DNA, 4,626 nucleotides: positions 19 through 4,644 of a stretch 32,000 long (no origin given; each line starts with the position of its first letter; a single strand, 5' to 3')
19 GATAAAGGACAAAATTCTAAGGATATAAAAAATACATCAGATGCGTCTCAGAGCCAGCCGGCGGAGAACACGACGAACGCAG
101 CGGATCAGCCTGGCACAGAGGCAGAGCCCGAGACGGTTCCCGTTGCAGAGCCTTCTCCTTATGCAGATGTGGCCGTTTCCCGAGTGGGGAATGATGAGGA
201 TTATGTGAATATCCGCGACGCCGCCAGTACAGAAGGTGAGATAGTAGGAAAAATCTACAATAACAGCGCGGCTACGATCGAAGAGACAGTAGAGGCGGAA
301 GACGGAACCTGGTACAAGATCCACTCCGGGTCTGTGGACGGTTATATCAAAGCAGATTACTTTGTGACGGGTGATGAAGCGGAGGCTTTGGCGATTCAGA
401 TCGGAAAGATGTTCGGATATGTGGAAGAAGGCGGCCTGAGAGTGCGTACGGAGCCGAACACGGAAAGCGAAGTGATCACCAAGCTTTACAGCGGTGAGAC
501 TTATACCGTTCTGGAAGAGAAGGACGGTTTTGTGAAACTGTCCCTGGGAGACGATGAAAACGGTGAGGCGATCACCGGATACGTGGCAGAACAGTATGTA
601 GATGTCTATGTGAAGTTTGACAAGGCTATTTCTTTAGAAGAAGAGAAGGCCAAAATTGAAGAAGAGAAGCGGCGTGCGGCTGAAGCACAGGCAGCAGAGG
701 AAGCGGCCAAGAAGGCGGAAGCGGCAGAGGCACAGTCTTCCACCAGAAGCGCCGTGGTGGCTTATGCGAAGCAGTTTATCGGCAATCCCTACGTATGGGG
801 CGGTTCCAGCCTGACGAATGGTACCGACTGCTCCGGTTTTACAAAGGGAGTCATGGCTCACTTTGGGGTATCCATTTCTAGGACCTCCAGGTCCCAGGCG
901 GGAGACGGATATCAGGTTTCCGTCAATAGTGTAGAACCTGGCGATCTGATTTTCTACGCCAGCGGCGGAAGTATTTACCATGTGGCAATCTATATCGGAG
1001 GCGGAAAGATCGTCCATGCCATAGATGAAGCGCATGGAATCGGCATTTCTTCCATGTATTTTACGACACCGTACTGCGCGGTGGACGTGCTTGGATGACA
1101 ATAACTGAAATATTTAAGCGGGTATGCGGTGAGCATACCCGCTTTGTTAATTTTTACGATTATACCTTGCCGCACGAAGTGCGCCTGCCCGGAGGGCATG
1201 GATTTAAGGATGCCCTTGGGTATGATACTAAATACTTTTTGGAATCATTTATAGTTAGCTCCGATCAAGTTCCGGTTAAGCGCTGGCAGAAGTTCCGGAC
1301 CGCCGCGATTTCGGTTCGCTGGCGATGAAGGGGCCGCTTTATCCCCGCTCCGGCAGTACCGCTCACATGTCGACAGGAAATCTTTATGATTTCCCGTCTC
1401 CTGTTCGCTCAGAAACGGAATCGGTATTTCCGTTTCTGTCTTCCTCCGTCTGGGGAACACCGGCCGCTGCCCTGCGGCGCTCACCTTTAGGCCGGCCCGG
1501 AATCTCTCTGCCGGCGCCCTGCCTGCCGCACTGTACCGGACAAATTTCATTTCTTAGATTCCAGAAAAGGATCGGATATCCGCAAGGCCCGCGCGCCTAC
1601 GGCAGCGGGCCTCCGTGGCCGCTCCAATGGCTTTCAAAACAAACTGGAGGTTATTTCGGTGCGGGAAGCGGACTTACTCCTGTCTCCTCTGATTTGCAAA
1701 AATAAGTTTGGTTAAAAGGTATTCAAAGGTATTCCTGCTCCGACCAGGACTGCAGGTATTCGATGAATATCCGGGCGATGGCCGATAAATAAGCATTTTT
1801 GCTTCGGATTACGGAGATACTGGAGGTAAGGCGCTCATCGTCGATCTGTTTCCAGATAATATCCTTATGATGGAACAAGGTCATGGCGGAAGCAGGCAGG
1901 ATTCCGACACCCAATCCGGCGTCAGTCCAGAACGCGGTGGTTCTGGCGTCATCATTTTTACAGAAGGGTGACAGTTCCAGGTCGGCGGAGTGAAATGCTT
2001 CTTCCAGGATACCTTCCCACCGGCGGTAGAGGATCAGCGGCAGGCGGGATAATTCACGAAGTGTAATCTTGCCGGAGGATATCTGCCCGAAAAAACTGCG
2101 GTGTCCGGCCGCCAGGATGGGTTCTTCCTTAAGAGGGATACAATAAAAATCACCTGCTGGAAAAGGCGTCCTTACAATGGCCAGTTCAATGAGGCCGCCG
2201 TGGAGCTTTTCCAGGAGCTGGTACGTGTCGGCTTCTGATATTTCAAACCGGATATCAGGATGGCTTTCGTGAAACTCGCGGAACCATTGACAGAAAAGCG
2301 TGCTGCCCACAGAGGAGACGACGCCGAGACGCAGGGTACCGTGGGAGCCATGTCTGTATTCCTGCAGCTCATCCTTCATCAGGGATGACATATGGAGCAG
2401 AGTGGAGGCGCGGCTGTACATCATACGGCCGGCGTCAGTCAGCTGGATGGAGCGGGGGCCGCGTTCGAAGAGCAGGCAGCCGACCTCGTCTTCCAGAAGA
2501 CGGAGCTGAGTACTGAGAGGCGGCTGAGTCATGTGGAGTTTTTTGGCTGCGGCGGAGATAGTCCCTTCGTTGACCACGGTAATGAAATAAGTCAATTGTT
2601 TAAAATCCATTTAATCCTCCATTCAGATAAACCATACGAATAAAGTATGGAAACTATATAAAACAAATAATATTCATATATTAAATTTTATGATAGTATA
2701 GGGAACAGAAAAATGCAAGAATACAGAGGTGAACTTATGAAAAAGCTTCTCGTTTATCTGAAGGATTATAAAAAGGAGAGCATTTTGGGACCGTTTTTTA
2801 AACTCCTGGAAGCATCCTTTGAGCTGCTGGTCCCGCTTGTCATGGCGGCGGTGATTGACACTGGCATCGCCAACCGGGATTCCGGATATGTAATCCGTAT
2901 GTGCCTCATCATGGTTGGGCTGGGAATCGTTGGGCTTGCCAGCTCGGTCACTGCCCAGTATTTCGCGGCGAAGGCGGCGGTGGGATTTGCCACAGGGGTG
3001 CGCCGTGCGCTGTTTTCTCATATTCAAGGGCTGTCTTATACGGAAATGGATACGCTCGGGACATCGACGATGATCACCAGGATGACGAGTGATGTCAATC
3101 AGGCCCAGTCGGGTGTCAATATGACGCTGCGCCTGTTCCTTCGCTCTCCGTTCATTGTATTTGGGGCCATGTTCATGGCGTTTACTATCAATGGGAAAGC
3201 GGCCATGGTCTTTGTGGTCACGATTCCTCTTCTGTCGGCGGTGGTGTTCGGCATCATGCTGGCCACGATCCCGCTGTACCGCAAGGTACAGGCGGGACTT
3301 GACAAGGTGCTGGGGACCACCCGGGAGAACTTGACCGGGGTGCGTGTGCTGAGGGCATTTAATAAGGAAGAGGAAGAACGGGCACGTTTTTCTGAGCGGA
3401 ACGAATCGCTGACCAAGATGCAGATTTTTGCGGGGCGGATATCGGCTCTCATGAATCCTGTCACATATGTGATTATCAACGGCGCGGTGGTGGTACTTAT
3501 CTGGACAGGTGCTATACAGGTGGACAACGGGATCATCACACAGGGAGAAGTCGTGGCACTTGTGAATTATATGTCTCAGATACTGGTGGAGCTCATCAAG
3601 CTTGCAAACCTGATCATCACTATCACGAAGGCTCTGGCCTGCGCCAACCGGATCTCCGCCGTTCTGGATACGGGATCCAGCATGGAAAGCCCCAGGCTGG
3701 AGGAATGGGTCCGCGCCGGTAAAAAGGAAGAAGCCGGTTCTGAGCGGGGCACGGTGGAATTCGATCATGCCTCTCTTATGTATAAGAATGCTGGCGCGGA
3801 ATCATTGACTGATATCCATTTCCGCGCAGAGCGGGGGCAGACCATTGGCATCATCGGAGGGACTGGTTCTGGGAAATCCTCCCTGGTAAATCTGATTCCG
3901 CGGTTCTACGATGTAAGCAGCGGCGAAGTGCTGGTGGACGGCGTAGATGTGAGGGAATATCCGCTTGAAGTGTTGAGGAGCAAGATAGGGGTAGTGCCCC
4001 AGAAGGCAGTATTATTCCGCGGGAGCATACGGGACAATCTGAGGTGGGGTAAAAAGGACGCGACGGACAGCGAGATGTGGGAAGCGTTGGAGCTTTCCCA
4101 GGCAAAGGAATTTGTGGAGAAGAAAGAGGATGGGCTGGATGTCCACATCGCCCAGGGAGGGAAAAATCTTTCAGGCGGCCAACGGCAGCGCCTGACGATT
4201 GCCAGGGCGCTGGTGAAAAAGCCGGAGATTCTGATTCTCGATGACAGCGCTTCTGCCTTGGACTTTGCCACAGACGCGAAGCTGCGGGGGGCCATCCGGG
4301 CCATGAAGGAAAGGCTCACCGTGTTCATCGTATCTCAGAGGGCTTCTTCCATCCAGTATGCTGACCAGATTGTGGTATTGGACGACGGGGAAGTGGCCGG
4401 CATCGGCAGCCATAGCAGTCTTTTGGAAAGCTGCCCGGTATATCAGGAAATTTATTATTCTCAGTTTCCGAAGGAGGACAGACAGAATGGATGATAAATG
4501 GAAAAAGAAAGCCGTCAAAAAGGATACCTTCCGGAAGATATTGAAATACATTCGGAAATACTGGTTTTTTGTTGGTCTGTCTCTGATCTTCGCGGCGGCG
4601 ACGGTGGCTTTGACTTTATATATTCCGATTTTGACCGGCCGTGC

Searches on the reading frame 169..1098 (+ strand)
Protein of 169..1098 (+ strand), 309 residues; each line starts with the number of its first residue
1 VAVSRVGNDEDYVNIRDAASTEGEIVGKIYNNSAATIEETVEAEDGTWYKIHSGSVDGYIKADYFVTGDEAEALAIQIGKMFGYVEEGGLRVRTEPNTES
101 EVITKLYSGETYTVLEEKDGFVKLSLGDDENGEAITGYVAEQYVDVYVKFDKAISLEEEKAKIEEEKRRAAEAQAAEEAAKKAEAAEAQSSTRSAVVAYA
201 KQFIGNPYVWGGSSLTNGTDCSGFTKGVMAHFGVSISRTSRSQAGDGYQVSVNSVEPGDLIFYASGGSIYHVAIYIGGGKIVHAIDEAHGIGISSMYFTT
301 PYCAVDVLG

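Call 13: search_protein_families(library=pfam, proteins=[window:169-1098:+])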
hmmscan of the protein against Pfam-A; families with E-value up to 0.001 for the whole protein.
window:169-1098:+ (309 aa): 4 families
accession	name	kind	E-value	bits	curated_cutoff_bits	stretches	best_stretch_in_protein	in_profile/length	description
PF00877.26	NLPC_P60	-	2e-24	86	23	1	205-297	1-92/105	NlpC/P60 family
PF08239.17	SH3_3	-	1.1e-23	83.6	27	2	88-145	1-54/54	Bacterial SH3 domain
PF18348.7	SH3_16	-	0.00012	22.3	25.8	1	92-129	1-38/49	Bacterial dipeptidyl-peptidase Sh3 domain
PF06347.19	SH3_4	-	0.00015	21.9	24.1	0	11-61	3-50/56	Bacterial SH3 domain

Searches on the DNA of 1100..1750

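Call 8: search_rna_families(source=window, start=1100, end=1750, threshold=evalue, max_evalue=10)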
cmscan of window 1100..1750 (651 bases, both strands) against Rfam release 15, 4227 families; matches with E-value up to 10: 7.
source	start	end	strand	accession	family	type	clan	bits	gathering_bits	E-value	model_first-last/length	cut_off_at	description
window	1100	1156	+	RF00558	L20_leader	Cis-reg; leader;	-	22.5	58.7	0.056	74-127/127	5'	Ribosomal protein L20 leader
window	1262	1358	-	RF01383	GRIK4_3p_UTR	Gene;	-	17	38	1.1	1-94/94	no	GRIK4 3 prime UTR element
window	1581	1612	+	RF01356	CRISPR-DR28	Gene; CRISPR;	-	16.2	35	6.1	1-24/24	no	CRISPR RNA direct repeat element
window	1104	1243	-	RF00558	L20_leader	Cis-reg; leader;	-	14.6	58.7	5.3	1-127/127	no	Ribosomal protein L20 leader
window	1484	1528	-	RF03006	M23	Gene; sRNA;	-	14.5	41.2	8.6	1-53/53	no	M23 RNA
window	1433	1498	-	RF03142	L2-Alphaproteobacteria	Cis-reg; leader;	-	13.7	37.8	0.98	1-66/66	no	L2-Alphaproteobacteria ribosomal protein leader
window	1107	1154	+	RF04160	MIR868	Gene; miRNA;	-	13.7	200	7.6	1-194/194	no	MIR868 microRNA precursor family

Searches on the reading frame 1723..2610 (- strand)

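Call 13: search_protein_families(library=pfam, proteins=[window:1723-2610:-])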
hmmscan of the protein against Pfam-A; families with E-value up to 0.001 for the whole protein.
window:1723-2610:- (295 aa): 2 families
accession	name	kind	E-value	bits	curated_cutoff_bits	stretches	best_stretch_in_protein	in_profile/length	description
PF03466.25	LysR_substrate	-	1.3e-37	129.6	28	1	87-288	2-206/209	LysR substrate binding domain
PF00126.33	HTH_1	-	2.8e-21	75.7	26.6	1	3-62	1-60/60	Bacterial regulatory helix-turn-helix protein, lysR family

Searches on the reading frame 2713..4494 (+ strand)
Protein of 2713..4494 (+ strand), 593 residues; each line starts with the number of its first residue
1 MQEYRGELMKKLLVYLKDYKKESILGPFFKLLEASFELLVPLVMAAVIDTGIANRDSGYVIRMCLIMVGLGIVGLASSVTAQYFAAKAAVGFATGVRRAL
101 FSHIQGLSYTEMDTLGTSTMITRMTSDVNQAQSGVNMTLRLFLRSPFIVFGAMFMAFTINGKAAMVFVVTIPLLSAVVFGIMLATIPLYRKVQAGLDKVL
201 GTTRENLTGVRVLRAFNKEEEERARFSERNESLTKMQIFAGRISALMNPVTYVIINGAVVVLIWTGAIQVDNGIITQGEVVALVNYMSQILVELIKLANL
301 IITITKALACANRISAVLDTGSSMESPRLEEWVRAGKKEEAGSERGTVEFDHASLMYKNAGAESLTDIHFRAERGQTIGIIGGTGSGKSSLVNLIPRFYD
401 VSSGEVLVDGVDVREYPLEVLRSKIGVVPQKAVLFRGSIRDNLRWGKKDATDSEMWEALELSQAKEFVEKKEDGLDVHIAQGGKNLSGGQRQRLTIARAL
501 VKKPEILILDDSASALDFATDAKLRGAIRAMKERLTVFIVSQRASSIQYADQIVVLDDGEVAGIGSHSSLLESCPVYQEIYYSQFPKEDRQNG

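Call 13: search_protein_families(library=pfam, proteins=[window:2713-4494:+])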
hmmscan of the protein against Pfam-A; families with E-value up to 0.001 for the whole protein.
window:2713-4494:+ (593 aa): 3 families
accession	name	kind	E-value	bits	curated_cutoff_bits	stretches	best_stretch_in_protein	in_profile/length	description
PF00664.28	ABC_membrane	-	3.9e-43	148.5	28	1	24-291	2-271/274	ABC transporter transmembrane region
PF00005.33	ABC_tran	-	2.5e-30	106.3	25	1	365-512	1-135/137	ABC transporter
PF02463.25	SMC_N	-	1.1e-05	25.4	40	1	467-554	135-209/220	RecF/RecN/SMC N terminal domain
